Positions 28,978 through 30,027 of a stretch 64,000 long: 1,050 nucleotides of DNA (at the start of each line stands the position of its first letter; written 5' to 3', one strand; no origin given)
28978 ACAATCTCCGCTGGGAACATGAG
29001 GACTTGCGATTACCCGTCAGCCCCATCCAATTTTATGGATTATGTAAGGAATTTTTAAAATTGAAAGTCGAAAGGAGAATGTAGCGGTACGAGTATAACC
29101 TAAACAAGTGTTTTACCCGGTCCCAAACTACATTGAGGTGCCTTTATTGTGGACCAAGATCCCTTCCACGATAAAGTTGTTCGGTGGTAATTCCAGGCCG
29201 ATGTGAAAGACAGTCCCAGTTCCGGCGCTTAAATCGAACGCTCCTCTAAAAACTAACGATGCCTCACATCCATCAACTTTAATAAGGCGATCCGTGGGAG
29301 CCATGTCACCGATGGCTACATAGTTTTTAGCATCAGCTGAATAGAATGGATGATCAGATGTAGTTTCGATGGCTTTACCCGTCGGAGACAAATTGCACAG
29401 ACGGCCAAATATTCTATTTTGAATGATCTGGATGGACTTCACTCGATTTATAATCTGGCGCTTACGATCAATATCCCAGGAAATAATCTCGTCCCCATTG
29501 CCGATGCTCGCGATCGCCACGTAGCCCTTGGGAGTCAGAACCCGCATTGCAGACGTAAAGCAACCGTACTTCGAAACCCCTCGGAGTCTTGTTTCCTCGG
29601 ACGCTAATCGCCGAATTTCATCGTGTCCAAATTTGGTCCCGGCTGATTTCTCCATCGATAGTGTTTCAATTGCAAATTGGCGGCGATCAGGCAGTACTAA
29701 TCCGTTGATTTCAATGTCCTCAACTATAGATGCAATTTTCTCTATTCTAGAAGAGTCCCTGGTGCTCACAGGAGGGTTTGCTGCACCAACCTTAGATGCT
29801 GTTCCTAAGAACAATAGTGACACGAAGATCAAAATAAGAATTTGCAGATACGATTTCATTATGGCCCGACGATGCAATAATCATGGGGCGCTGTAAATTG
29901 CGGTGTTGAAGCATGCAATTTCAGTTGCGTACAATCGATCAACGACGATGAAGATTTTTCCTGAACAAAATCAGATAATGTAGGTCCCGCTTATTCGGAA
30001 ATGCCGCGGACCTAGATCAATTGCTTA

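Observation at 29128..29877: Hedgehog-like secreted protein: short N-domain + G-C-F + C-terminal Hint domain, alone between two att remnants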

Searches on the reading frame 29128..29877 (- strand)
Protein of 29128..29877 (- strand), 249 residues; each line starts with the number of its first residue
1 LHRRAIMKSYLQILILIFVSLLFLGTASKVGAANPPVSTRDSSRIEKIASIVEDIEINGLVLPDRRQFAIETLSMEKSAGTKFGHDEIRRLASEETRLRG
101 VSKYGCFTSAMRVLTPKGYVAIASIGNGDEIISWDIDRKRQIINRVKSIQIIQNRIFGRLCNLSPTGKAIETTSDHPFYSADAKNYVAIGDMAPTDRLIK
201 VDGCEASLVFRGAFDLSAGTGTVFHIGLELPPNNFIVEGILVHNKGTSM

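Call 3: search_protein_families(library=pfam, proteins=[window:29128-29877:-], max_evalue=1)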
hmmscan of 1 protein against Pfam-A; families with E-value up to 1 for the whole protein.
window:29128-29877:- (249 aa): 4 families
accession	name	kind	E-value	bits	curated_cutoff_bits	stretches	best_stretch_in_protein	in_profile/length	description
PF07591.16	PT-HINT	-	4.7e-06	27.3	27.7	1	113-204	2-93/137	Pretoxin HINT domain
PF14890.11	Intein_splicing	-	0.00083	19.6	35.8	1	127-196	19-90/155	Intein splicing domain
PF13403.11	Hint_2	-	0.02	15.7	28.4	1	106-135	2-31/147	Hint domain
PF01079.26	Hint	-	0.14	12.2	29.7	1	101-147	8-54/213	Hint module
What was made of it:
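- On Hedgehog/Hog: Only profile positions 8-54 are matched (call 3).
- On PT-HINT (PF07591): 27.3 bits against 27.7 (call 3).
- Closest known: Hedgehog/Hog autoprocessing domain. Different: Pfam Hog-Hint is not significant (E 0.14, call 3).
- Closest known: Pretoxin HINT. Same: Best-scoring Pfam model (27.3 bits, call 3).
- Checked: Pfam PT-HINT E 4.7e-6 (27.3 bits against a cut-off of 27.7), Intein_splicing 8e-4 (call 3).
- The Pfam hit is 0.4 bits under the curated cut-off (call 3). Pfam Hog-Hint scores E 0.14 (call 3). PT-HINT is the best Pfam hit (call 3).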

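Call 4: search_protein_families(library=ncbifam, proteins=[window:29128-29877:-], max_evalue=1)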
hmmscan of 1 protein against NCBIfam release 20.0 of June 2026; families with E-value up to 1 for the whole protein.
window:29128-29877:- (249 aa): 4 families
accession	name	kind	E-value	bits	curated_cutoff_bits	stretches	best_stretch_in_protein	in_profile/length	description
NF038162.1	RtcB_rel_intein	exception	1.7e-05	23.1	1150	1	105-199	94-188/961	intein-containing RtcB family protein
TIGR01445.1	intein_Nterm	domain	0.00089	20.2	24.5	1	106-179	1-82/83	intein N-terminal splicing region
NF045823.1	PthPhpthDimycoMt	equivalog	0.046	12.9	300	1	108-190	152-233/256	phthiotriol/phenolphthiotriol dimycocerosates methyltransferase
NF058576.1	EntV_fam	equivalog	0.19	11.7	130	1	13-91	7-74/162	EntV family bacteriocin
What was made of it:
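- Tried and rejected: I rejected the weak NCBIfam EntV-bacteriocin hit (E 0.19, call 4) as noise.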

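Call 5: search_solved_structures(query=window:29128-29877:-, max_evalue=10, show_alignments=3)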
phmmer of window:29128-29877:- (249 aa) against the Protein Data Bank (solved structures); distinct sequences matched with E-value up to 10: 2.
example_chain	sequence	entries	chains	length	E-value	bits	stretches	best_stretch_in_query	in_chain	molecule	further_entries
2lwy_A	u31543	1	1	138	9.5e-06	28.5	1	106-202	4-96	BACTERIAL INTEIN-LIKE DOMAIN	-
4owr_A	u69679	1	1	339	2.4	10.8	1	121-192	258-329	mRNA export factor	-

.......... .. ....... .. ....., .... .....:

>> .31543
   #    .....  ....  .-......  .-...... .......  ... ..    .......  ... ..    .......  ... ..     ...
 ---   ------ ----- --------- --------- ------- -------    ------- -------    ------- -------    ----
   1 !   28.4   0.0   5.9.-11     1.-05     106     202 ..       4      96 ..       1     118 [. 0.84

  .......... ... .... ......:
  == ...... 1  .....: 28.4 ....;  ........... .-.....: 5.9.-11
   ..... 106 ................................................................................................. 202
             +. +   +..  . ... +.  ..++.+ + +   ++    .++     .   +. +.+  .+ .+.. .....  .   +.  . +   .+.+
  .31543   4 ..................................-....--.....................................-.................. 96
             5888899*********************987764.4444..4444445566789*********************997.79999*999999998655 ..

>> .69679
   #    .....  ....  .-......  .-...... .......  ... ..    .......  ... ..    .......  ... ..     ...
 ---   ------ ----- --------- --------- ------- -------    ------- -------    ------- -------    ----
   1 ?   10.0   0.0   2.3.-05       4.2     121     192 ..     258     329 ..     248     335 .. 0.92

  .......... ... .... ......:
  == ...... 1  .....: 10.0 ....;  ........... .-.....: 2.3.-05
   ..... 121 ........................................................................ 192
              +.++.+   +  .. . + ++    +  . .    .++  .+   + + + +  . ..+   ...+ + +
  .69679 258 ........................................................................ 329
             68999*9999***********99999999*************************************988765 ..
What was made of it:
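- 29146..29562 (-): Hint (bacterial intein-like) domain, residues 100-238. Pfam, NCBIfam and PDB sequence hits (calls 3-5).
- On A-type BIL: The closest PDB sequence is a C. thermocellum BIL (call 5).
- Checked: PDB 2lwy, a bacterial intein-like domain, E 9.5e-6 (call 5).
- Hint sequence hits (calls 3, 4, 5).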

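Call 6: find_homologous_proteins(query=window:29128-29877:-)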
Query window:29128-29877:- (249 aa): 4 proteins with E <= 0.001 among 515 candidates.
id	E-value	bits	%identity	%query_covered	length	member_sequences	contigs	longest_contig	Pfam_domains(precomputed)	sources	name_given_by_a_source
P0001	1.6e-154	530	100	98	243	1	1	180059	PF07591.16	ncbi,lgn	-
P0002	9.3e-56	207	47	94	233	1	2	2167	PF07591.16,PF14890.12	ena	-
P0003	2.8e-55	205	46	92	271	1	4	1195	PF07591.16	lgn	-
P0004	1.8e-51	193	45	84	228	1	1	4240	PF07591.16,PF14890.12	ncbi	ncbi:MAG: Hint domain-containing protein [Bdellovibrionales bacterium]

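Call 19: predict_structure(alignment_id=A1)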
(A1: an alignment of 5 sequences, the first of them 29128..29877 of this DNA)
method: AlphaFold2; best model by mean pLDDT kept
length: 249 residues; sequences in the alignment: 5
mean_pLDDT: 61.6   pTM: 0.44
mean pLDDT of the five models: 61.6, 56.3, 55.8, 54.6, 46.1
residues with pLDDT >= 90: 12; 70-90: 83; 50-70: 77; < 50: 77
segments of 3 or more residues with pLDDT < 50: 1-5, 25-36, 100-103, 160-200, 205-214, 245-249
pLDDT, mean of each block of 10 residues (from residue 1): 50 64 46 51 90 75 79 77 79 58 56 78 87 71 85 63 39 32 33 44 45 52 75 63 44
secondary structure, 60 per line:
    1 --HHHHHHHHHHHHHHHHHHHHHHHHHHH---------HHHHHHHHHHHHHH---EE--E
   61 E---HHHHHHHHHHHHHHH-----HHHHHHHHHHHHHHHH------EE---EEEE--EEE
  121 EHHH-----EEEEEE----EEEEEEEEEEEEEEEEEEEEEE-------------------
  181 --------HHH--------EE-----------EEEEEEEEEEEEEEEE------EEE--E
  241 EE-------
elements in order: H3-29 H39-52 H65-79 H85-100 E112-115 E118-121 E130-135 E140-161 E213-228 E235-237 E240-242
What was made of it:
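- Tried and rejected: Structure prediction with only the 5 closest sequences gave a poor model (pLDDT 61.6, call 19).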

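Call 20: search_protein_representatives(alignment_id=A1)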
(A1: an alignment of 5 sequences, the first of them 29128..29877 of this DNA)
Query: 5 sequences, 238 profile positions. Proteins with E-value up to 0.001 (for the whole library): 5028; up to 1e-10: 517; up to 1e-30: 27. The best 150 are listed.
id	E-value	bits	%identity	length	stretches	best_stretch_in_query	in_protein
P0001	6.2e-123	425.2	-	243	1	1-238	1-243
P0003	7.5e-113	392.2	-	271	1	5-238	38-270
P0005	3.7e-82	291.7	-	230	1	5-238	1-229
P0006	3.0e-60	220.0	-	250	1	22-234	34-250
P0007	2.4e-43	164.7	-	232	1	11-237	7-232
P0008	7.1e-43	163.1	-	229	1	25-236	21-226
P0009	2.6e-42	161.3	-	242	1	55-237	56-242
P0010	2.8e-41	157.9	-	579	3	81-235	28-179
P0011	4.1e-39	150.8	-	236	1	14-236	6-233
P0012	5.9e-37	143.8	-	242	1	24-237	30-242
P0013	3.6e-36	141.2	-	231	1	28-233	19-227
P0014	1.4e-35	139.3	-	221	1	56-236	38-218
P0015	1.7e-35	139.0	-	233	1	60-235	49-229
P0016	3.6e-35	137.9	-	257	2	92-237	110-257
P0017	8.2e-35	136.7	-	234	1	60-236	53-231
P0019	3.0e-34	134.9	-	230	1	14-231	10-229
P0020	3.7e-34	134.6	-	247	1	38-233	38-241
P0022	7.2e-34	133.6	-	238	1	13-236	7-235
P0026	9.4e-33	130.0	-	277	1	1-237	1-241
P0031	1.3e-30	123.0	-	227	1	46-237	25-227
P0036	3.7e-30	121.5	-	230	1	33-236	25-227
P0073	1.2e-22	96.9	-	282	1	92-233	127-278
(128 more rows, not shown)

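Call 22: list_cluster_members(proteins=[P0001, P0005, P0006, P0007, P0008, P0011, P0020, P0031, P0073, P0010])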
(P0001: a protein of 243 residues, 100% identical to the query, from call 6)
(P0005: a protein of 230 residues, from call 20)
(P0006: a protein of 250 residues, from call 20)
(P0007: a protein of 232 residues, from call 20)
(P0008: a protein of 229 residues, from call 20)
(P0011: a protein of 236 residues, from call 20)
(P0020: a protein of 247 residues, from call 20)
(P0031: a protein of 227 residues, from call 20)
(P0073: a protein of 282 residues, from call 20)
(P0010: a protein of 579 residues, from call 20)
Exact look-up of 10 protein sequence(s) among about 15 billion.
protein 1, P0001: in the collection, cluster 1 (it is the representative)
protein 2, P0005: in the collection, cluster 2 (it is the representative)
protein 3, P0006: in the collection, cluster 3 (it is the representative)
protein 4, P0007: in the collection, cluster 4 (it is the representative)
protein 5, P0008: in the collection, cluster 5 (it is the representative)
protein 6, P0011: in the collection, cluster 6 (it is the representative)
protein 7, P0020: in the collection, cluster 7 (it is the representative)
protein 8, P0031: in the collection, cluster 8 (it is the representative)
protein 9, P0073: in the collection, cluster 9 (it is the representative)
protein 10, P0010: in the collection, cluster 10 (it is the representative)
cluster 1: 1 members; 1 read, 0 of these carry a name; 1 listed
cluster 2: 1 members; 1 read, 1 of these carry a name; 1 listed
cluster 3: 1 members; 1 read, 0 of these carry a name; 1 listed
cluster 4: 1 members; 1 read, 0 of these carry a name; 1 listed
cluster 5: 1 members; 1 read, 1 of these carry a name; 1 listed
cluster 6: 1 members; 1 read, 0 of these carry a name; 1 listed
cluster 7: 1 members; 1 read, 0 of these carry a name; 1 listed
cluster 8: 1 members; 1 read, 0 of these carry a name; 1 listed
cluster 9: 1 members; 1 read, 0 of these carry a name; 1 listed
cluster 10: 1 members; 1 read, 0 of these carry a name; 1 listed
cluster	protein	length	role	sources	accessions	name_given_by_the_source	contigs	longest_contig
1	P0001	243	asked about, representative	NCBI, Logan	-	-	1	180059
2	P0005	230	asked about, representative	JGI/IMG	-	hypothetical protein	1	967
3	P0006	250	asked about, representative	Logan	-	-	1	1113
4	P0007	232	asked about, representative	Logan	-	-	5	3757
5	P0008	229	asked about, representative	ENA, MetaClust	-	\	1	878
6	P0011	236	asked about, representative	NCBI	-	-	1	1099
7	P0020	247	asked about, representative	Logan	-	-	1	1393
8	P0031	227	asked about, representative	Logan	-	-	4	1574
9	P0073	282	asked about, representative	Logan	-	-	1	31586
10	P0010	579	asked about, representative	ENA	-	-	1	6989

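Call 27: find_related_loci(query=A1, collection=genome_contigs, flank=6000)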
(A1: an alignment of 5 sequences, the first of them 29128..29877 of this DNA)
Query A1 (249 aa) in genome_contigs; peptide patterns used: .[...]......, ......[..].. (x = any residue, [..] = any of these).
21 stretches matched a pattern; 1 encode a relative of the query (tblastn E <= 1e-3); 1 distinct loci.
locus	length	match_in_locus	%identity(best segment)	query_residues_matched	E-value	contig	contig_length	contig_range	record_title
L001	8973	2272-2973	36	3-245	8e-36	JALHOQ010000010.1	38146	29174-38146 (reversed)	MAG: Bdellovibrionales bacterium isolate bin.161 c_000000005001, whole genome shotgun sequence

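Call 29: find_encoding_contigs(protein=P0073, flank=8000, max_places=3)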
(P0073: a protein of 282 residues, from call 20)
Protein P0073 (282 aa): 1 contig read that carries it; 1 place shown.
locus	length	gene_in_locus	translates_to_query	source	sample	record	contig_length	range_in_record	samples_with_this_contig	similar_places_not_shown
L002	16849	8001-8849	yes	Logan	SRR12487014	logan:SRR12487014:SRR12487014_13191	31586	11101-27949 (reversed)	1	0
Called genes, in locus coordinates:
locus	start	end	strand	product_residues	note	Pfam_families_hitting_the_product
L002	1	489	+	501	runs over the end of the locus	PF00496:SBP_bac_5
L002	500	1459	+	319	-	PF01252:Peptidase_A8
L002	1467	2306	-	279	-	PF00929:RNase_T, PF16473:Rv2179c-like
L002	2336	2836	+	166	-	-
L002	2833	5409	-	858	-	PF13519:VWA_2 (faint)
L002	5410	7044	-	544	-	PF20030:bpMoxR, PF07728:AAA_5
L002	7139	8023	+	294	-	-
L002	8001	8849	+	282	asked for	PF01079:Hint (weak), PF13403:Hint_2 (weak)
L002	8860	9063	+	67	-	-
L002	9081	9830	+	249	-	-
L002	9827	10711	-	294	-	PF13677:MotB_plug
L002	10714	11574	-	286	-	PF20560:MotA_N, PF01618:MotA_ExbB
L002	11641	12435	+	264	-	-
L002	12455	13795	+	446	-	PF00696:AA_kinase, PF01842:ACT (faint), PF22468:ACT_9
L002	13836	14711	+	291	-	-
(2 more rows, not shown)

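Call 32: search_protein_families(library=pfam, alignment_id=A2, max_evalue=0.01)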
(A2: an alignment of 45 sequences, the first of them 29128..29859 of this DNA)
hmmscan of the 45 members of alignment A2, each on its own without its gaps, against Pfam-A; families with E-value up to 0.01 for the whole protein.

A. member 1, window:29128-29859:- (243 aa): 2 families
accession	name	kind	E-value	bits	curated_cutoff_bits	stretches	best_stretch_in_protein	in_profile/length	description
PF07591.16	PT-HINT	-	4.4e-06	27.4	27.7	1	107-198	2-93/137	Pretoxin HINT domain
PF14890.11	Intein_splicing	-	0.00077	19.7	35.8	0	121-190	19-90/155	Intein splicing domain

B. families by the number of members that match (of 45 scanned): 5 families
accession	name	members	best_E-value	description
PF13403.11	Hint_2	40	2.7e-08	Hint domain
PF01079.26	Hint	36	1e-08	Hint module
PF14890.11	Intein_splicing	23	5.5e-07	Intein splicing domain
PF07591.16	PT-HINT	13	8.8e-10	Pretoxin HINT domain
PF14623.11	Vint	1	0.00043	Hint-domain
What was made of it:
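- Checked: 40 of 45 family members hit Pfam Hint_2 (call 32).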

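Call 34: predict_structure(alignment_id=A2)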
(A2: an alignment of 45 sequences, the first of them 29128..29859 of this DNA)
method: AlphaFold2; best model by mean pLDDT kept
length: 243 residues; sequences in the alignment: 45
mean_pLDDT: 90.9   pTM: 0.72
mean pLDDT of the five models: 90.9, 90.5, 90.2, 89.8, 89.7
residues with pLDDT >= 90: 185; 70-90: 40; 50-70: 16; < 50: 2
segments of 3 or more residues with pLDDT < 50: none
pLDDT, mean of each block of 10 residues (from residue 1): 82 78 64 93 96 89 97 98 96 80 97 97 98 97 93 83 91 97 96 95 95 95 96 91 44
secondary structure, 60 per line:
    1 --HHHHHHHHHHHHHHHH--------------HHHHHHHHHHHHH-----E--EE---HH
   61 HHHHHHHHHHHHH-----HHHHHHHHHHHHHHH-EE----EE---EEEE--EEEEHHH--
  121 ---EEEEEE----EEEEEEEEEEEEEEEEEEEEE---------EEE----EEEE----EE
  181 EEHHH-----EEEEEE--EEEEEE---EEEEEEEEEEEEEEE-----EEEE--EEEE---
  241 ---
elements in order: H3-18 H33-45 H59-73 H79-93 E106-109 E112-115 E124-129 E134-154 E164-166 E171-174 E179-182 E191-196 E199-204 E208-222 E228-231 E234-237
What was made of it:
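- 29782..29859 (-): Signal peptide, residues 1-26 (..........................|A). Predicted helix 3-18 (call 34).
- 29563..29781 (-): N-domain, residues 27-99 (73 aa, 8.1 kDa, pI 6.9). It has three helices and a short hairpin, and is the presumed released or transferred product. AF2 pLDDT 89-98 over helices 33-45, 59-73 and 79-93 (call 34).
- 29146..29562 (-): AF2 pLDDT >90 (call 34).
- On HINT superfamily: AF2 pLDDT 90.9 (call 34).
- Checked: This rests on a heuristic plus a predicted helix at 3-18 (call 34); no SignalP run was possible.
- A confident model (pLDDT 90.9, call 34). The model is confident (call 34).
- Tried and rejected: I replaced it with a 45-sequence alignment (call 34).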

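Call 37: fold_search(model_id=the predicted structure, library=pdb)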
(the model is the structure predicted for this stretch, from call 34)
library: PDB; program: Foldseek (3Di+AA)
matches with E <= 10: 233; with E <= 0.001: 66
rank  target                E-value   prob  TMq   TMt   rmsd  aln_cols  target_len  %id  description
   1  6tmm_BBB              8.3e-10  1.00  0.50  0.76   3.2       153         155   20  BIL2 domain from T.thermophila BUBL1 locus (C1A-N143A) (released 2020-12-16)
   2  6y75_B                1.4e-09  1.00  0.50  0.79   2.7       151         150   20  BIL2 domain from T.thermophila BUBL1 locus (C1A-N143A) (released 2021-02-03)
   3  6tmm_AAA              2.1e-09  1.00  0.51  0.77   3.0       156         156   20  BIL2 domain from T.thermophila BUBL1 locus (C1A-N143A) (released 2020-12-16)
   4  6y75_A                3.3e-09  1.00  0.52  0.80   2.7       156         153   20  BIL2 domain from T.thermophila BUBL1 locus (C1A-N143A) (released 2021-02-03)
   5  8ubs_A                5.4e-09  1.00  0.52  0.82   2.5       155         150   17  Crystal structure of NrdJ-1 split intein fusion (released 2024-10-09)
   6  6frh_A                5.7e-09  1.00  0.53  0.78   2.3       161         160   14  Crystal structure of Ssp DnaB Mini-Intein variant M86 (released 2019-01-30)
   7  1mi8                  7.0e-09  1.00  0.52  0.87   1.8       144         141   16  2.0 Angstrom crystal structure of a DnaB intein from Synechocystis sp. PCC 6803 (released 2003-08-19)
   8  6frh_B                7.9e-09  1.00  0.51  0.80   2.7       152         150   16  Crystal structure of Ssp DnaB Mini-Intein variant M86 (released 2019-01-30)
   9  2lwy_MODEL_1_A        1.1e-08  1.00  0.49  0.83   2.6       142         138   25  Solution Structure of Bacterial Intein-Like domain from Clostridium thermocellum (released 2013-05-08)
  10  4o1r                  2.2e-08  1.00  0.50  0.83   2.2       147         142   19  Crystal structure of NpuDnaB intein (released 2014-03-19)
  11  6frg                  2.5e-08  1.00  0.52  0.77   2.0       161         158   14  Crystal structure of G-1F mutant of Ssp DnaB Mini-Intein variant M86 (released 2019-01-30)
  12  6fre                  2.6e-08  1.00  0.51  0.79   2.0       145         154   14  Crystal structure of G-1F/H73A mutant of Ssp DnaB Mini-Intein variant M86 (released 2019-01-30)
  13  1zde                  1.1e-07  1.00  0.48  0.71   2.9       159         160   20  1.95 Angstrom Crystal Structure of a dnaE Intein Precursor from Synechocystis Sp. Pcc 6803 (released 2006-01-24)
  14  5i0a                  1.2e-07  1.00  0.50  0.83   2.2       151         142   18  RecA mini intein in complex with cisplatin (released 2016-09-21)
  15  2in0                  1.4e-07  1.00  0.48  0.80   2.6       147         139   19  crystal structure of Mtu recA intein splicing domain (released 2007-05-01)
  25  1at0                  5.9e-07  1.00  0.44  0.70   3.9       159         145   13  17-kDA fragment of hedgehog C-terminal autoprocessing domain (released 1997-11-12)
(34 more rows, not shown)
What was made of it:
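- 29146..29562 (-): Foldseek E 8e-10 to 1e-6 against BIL2, mini-inteins, 2lwy and Hh-C (call 37).
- On HINT superfamily: Foldseek probability 1.00 and TM (target) 0.70-0.87 to BILs, inteins and Hh-C (call 37).
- Closest known: BIL2 of the Tetrahymena thermophila BUBL1 polyubiquitin-like locus. Same: Top Foldseek match (E 8e-10, call 37).
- Closest known: Hedgehog/Hog autoprocessing domain. Different: The structural match is weaker (E 6e-7, TM 0.70, call 37).
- Checked: Foldseek probability 1.00 to BIL, intein and Hedgehog structures (call 37).
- It matches Tetrahymena BIL2 (E 8e-10), mini-inteins (TM up to 0.87), C. thermocellum BIL 2lwy (25% identity) and Hh-C 1at0 (call 37). Hh-C ranks below BILs and inteins (call 37).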

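Call 46: find_homologous_proteins(query=A2, max_evalue=1e-10)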
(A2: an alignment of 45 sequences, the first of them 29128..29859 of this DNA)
Query A2 (45 sequences) (243 aa, profile of the alignment): 7 proteins with E <= 1e-10 among 8000 candidates.
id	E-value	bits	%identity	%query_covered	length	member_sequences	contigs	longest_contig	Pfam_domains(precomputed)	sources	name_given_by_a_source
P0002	1.8e-72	262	47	97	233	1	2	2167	PF07591.16,PF14890.12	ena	-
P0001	1.3e-69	252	100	100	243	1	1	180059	PF07591.16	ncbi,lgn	-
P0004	5.2e-69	250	45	86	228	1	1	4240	PF07591.16,PF14890.12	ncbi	ncbi:MAG: Hint domain-containing protein [Bdellovibrionales bacterium]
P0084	1.2e-62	230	30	57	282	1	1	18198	PF01079.26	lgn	-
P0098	3.7e-59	218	30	57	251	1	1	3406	PF01079.26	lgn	-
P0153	2.1e-50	190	27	57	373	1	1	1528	PF07591.16,PF13403.12,PF14890.12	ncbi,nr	ncbi:MAG: Hint domain-containing protein [Myxococcales bacterium]|nr:Hint domain-containing protein 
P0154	5.7e-15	73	27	58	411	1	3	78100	PF07591.16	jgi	jgi:Pretoxin HINT domain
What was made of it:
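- On C-type BIL / PPS-1 proteins of predatory bacteria: The only named relatives are Bdellovibrionales (calls 6, 27) and Myxococcales (call 46) MAGs.
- The named nearest relatives are Bdellovibrionales and Myxococcales MAG proteins (calls 6, 27, 46).
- Tried and rejected: The profile search of the 5.8-billion-protein set with the full family alignment was swamped by generic Hint words and returned 7 hits (call 46).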

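Call 54: find_encoding_contigs(protein=P0001, flank=10000, max_places=3)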
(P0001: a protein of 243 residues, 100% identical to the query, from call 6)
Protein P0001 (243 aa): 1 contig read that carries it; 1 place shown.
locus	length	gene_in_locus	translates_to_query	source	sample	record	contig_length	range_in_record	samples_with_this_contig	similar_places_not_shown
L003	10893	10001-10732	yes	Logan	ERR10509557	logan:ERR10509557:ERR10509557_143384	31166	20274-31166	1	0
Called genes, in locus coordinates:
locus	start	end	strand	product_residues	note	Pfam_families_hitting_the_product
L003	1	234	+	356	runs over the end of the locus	-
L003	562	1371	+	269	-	-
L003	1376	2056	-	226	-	-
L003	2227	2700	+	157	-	PF00929:RNase_T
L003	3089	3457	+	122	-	-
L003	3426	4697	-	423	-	-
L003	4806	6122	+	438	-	PF04536:TPM_phosphatase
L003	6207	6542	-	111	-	-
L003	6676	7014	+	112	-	-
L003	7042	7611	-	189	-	PF20408:Abhydrolase_11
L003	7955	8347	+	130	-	PF01035:DNA_binding_1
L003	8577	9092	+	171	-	-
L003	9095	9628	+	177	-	-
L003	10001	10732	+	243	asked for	PF07591:PT-HINT (weak)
